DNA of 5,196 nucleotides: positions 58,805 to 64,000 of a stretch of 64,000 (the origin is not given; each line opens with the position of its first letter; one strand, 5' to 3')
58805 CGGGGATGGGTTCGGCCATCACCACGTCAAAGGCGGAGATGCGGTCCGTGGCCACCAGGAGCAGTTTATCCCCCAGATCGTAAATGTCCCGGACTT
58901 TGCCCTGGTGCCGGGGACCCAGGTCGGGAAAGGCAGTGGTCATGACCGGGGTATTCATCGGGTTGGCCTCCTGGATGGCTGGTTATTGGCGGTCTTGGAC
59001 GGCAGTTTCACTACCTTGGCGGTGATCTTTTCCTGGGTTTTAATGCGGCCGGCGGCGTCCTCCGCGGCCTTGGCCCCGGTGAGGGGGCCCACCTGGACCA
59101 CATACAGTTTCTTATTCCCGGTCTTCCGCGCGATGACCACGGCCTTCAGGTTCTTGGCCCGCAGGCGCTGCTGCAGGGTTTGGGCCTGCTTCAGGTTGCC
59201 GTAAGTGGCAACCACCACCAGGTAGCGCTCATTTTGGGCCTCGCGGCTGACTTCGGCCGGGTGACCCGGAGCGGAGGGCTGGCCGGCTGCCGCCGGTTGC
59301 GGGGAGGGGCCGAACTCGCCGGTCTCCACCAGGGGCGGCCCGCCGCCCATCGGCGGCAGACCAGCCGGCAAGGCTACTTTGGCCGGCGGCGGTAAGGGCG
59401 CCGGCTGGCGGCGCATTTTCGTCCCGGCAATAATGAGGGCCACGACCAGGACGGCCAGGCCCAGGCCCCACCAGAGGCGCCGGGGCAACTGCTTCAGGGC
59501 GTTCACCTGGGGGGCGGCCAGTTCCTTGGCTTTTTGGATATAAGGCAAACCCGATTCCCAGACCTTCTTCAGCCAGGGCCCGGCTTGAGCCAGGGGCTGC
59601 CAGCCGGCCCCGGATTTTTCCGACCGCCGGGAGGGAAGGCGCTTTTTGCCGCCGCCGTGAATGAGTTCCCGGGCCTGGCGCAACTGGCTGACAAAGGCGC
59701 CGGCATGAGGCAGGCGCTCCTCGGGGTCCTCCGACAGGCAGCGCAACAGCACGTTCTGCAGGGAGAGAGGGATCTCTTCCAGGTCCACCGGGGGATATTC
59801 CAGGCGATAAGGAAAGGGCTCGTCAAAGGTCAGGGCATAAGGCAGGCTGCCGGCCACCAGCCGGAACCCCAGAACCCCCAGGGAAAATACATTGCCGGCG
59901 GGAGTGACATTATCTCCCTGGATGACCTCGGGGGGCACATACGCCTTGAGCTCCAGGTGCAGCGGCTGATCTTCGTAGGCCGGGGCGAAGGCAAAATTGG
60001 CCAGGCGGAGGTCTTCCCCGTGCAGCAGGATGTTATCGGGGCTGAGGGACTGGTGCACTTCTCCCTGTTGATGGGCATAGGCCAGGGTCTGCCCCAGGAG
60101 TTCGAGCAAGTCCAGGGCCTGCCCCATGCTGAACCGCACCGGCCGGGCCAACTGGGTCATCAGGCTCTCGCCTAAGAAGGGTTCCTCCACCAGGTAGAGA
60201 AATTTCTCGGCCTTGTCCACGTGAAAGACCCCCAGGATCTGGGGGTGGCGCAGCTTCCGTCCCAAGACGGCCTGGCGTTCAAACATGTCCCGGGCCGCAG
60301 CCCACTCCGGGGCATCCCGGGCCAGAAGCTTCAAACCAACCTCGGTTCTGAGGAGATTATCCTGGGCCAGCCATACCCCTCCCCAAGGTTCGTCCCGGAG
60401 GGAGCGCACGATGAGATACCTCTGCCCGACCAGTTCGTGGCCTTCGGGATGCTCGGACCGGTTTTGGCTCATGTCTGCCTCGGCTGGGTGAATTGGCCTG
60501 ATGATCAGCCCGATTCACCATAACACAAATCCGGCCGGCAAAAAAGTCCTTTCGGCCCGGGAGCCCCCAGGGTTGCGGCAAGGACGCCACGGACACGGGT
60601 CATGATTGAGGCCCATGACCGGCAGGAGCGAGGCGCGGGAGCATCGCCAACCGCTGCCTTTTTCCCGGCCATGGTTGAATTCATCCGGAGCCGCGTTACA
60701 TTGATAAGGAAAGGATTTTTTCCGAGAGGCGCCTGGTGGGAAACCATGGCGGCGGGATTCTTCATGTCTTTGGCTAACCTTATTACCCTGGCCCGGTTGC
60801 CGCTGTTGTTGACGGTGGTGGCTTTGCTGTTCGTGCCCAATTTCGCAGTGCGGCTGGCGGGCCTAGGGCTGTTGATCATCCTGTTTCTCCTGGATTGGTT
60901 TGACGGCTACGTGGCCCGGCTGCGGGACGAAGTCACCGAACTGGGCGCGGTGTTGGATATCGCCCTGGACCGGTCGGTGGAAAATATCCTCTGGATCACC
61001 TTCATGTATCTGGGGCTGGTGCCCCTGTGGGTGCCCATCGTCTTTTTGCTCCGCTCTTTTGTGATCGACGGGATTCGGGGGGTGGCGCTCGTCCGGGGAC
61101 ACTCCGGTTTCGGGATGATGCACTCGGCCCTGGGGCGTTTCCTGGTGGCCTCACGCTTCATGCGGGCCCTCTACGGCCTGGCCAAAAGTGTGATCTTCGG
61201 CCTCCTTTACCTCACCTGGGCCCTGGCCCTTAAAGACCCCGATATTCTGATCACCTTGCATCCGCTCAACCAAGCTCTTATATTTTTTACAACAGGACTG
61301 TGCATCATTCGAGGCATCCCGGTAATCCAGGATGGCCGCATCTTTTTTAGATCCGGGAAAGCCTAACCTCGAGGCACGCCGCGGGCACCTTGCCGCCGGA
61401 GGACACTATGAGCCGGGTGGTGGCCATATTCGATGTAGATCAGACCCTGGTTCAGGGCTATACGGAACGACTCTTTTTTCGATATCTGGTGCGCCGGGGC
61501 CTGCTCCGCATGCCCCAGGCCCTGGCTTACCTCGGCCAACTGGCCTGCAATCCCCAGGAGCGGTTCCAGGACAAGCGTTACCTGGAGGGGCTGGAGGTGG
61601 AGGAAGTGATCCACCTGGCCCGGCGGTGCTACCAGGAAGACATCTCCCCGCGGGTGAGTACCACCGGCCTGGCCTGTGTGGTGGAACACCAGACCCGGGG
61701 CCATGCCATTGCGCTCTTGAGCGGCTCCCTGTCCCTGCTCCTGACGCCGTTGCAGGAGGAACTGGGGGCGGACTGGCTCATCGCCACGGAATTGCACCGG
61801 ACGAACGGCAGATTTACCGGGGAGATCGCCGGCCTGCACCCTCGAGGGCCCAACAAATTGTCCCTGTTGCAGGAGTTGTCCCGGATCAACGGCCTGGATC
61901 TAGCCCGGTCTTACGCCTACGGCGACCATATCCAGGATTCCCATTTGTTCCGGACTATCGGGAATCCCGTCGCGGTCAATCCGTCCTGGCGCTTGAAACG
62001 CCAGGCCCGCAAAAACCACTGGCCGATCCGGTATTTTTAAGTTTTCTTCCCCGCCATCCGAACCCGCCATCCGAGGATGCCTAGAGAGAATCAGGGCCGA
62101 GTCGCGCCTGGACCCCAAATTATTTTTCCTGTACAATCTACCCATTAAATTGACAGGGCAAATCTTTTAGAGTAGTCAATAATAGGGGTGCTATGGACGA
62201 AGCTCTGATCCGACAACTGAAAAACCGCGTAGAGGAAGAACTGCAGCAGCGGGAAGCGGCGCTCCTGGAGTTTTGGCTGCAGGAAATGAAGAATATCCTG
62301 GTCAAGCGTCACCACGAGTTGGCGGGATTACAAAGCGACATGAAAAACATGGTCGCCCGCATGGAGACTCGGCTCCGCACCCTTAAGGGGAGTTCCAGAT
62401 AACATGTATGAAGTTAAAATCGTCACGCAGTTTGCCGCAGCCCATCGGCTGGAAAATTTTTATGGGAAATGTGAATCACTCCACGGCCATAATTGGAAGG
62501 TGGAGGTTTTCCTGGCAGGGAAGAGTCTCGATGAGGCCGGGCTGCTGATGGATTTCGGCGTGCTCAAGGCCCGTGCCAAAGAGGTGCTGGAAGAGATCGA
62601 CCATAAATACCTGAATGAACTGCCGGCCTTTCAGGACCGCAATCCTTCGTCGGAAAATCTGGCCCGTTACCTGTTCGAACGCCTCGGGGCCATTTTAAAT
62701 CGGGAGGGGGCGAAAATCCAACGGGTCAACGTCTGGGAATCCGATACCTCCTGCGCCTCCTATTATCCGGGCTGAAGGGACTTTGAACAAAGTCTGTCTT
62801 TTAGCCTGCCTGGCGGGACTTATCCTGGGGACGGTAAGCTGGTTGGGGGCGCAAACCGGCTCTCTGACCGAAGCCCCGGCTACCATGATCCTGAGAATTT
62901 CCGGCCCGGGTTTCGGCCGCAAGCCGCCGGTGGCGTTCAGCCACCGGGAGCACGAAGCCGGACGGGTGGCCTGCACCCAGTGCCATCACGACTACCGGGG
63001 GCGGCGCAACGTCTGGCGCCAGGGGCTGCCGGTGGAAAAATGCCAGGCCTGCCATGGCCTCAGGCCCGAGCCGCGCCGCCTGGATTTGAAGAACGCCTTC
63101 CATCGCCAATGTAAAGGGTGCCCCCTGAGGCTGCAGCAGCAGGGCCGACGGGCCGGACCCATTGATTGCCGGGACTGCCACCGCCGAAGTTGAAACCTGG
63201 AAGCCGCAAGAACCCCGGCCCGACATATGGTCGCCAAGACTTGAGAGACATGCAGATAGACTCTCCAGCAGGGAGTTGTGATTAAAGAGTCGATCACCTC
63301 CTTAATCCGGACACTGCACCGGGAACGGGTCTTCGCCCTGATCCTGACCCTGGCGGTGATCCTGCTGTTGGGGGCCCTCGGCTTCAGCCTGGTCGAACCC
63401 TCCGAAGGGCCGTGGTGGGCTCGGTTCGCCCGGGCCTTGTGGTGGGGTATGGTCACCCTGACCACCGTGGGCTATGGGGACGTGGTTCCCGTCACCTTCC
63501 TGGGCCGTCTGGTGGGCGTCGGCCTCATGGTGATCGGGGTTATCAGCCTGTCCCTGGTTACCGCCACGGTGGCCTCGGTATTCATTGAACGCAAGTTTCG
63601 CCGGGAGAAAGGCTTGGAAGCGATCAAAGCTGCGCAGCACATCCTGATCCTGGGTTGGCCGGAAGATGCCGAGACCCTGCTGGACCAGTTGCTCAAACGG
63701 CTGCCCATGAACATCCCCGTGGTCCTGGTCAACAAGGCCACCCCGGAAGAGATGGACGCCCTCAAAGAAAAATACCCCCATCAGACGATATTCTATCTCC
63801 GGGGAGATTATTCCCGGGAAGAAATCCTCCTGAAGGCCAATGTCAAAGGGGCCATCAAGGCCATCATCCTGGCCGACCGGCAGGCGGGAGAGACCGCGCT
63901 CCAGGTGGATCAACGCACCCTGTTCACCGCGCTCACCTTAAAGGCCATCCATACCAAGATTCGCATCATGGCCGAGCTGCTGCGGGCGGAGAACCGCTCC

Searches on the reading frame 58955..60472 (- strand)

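Call 77: search_protein_families(library=pfam, proteins=[window:58955-60472:-], max_evalue=0.00001)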
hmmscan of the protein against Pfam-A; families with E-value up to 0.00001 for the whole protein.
window:58955-60472:- (505 aa): 3 families
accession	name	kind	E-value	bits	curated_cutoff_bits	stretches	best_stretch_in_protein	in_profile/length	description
PF00069.31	Pkinase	-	8.2e-22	78.3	31.7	1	41-254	23-252/263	Protein kinase domain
PF07714.23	PK_Tyr_Ser-Thr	-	5e-14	52.7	23.1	1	32-254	18-249/258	Protein tyrosine and serine/threonine kinase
PF05036.18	SPOR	-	5.8e-12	46.2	21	1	414-487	2-74/76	SPOR domain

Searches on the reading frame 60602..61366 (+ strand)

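Call 77: search_protein_families(library=pfam, proteins=[window:60602-61366:+], max_evalue=0.00001)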
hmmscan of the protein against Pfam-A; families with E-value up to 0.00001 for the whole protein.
window:60602-61366:+ (254 aa): 1 family
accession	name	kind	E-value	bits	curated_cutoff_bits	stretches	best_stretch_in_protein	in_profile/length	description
PF01066.26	CDP-OH_P_transf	-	1.2e-18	68.4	22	1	55-205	1-146/152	CDP-alcohol phosphatidyltransferase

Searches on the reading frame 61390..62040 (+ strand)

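Call 77: search_protein_families(library=pfam, proteins=[window:61390-62040:+], max_evalue=0.00001)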
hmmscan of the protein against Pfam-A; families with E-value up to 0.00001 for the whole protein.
window:61390-62040:+ (216 aa): 1 family
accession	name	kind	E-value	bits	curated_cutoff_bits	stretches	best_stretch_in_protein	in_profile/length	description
PF12710.13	HAD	-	1.6e-28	100.9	27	1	12-187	1-188/189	haloacid dehalogenase-like hydrolase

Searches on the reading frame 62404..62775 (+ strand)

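Call 77: search_protein_families(library=pfam, proteins=[window:62404-62775:+], max_evalue=0.00001)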
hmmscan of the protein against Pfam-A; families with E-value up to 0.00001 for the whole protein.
window:62404-62775:+ (123 aa): 1 family
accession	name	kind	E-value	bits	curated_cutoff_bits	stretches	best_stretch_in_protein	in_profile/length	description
PF01242.24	PTPS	-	4.7e-40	136.8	22.4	1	4-121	2-119/121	6-pyruvoyl tetrahydropterin synthase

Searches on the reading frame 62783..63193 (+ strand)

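Call 77: search_protein_families(library=pfam, proteins=[window:62783-63193:+], max_evalue=0.00001)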
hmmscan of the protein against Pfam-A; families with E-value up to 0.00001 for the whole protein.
window:62783-63193:+ (136 aa): 1 family
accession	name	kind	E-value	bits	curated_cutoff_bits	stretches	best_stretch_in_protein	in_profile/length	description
PF02085.21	Cytochrom_CIII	-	3.7e-15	56.6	22.9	1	46-133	17-101/101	Class III cytochrome C family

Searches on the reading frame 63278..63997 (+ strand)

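Call 77: search_protein_families(library=pfam, proteins=[window:63278-63997:+], max_evalue=0.00001)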
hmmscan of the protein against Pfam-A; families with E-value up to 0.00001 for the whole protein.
window:63278-63997:+ (240 aa): 3 families
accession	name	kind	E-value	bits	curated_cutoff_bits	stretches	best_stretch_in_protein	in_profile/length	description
PF07885.22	Ion_trans_2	-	3.2e-15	56.2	22.5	1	24-103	2-78/79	Ion channel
PF22614.2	Slo-like_RCK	-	6.4e-12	45.6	24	1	120-231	4-118/119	Calcium-activated potassium channel slowpoke-like RCK domain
PF00520.37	Ion_trans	-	1.3e-08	34.8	25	1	20-105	132-236/241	Ion transport protein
